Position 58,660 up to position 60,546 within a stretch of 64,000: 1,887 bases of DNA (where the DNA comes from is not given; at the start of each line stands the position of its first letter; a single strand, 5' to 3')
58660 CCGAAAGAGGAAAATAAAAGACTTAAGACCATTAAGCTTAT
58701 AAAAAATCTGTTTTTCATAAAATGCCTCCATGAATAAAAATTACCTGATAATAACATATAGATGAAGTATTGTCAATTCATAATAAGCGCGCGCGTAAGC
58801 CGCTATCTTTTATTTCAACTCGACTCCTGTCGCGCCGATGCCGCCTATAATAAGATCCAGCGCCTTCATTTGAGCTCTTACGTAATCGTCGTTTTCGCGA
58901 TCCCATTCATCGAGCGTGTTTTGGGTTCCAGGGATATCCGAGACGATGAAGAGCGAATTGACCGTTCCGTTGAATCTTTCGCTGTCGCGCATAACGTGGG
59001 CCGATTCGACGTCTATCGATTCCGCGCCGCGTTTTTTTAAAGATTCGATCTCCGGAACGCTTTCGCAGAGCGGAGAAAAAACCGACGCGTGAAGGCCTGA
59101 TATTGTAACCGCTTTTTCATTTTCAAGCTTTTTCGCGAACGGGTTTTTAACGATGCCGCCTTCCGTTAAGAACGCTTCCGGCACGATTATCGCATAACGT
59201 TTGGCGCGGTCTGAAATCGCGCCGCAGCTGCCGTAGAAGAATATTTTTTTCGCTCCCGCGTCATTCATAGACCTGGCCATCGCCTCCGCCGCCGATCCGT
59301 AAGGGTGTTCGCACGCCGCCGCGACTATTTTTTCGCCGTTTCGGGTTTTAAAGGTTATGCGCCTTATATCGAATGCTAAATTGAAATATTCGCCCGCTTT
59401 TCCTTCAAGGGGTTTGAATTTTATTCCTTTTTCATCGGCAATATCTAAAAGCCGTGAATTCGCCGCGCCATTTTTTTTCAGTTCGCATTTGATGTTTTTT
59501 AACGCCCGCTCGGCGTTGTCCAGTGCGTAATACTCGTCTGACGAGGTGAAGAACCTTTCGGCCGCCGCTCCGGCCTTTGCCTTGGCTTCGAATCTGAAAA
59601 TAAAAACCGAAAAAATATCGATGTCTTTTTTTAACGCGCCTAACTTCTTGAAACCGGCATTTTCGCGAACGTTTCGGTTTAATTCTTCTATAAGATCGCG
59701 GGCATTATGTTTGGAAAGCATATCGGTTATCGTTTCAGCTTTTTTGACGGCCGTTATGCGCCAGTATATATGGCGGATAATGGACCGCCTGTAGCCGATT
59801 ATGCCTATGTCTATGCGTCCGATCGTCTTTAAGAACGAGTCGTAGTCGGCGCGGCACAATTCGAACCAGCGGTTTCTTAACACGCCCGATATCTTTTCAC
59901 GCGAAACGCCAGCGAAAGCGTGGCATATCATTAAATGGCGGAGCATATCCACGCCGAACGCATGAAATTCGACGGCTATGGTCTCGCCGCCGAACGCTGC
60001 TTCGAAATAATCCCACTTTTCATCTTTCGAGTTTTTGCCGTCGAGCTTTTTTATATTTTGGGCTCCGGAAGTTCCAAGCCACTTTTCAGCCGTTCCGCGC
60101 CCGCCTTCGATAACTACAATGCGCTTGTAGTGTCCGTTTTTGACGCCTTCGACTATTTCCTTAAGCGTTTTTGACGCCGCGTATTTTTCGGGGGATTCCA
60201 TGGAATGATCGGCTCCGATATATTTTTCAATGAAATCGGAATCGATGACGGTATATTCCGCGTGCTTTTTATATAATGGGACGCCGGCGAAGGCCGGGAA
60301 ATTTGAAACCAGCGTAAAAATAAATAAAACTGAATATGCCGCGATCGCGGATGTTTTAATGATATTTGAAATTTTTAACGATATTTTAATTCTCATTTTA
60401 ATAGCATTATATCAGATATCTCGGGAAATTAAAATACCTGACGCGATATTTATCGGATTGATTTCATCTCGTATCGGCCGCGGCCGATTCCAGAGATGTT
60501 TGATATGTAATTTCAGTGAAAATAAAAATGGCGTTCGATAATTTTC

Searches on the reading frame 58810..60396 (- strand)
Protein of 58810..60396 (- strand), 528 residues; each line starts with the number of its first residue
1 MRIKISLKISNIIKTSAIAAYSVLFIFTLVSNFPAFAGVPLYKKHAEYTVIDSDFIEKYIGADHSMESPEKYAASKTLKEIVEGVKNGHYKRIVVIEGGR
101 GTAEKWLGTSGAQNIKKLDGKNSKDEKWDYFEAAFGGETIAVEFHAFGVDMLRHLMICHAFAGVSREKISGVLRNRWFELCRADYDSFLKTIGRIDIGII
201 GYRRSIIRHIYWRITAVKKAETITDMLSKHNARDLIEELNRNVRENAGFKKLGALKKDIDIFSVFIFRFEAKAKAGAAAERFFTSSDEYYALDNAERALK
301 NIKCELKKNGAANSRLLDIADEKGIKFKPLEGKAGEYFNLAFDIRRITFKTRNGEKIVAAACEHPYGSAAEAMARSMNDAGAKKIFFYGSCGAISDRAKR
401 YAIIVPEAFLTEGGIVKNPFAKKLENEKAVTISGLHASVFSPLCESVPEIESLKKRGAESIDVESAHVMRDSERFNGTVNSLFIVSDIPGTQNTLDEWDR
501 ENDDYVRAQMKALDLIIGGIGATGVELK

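Call 32: search_protein_families(library=pfam, proteins=[window:58810-60396:-], max_evalue=0.0001)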
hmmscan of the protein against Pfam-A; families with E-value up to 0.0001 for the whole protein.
window:58810-60396:- (528 aa): 1 family
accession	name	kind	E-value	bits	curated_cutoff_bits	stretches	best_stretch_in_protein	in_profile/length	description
PF01048.26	PNP_UDP_1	-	1e-07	32.1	25.1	1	345-497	32-212/233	Phosphorylase superfamily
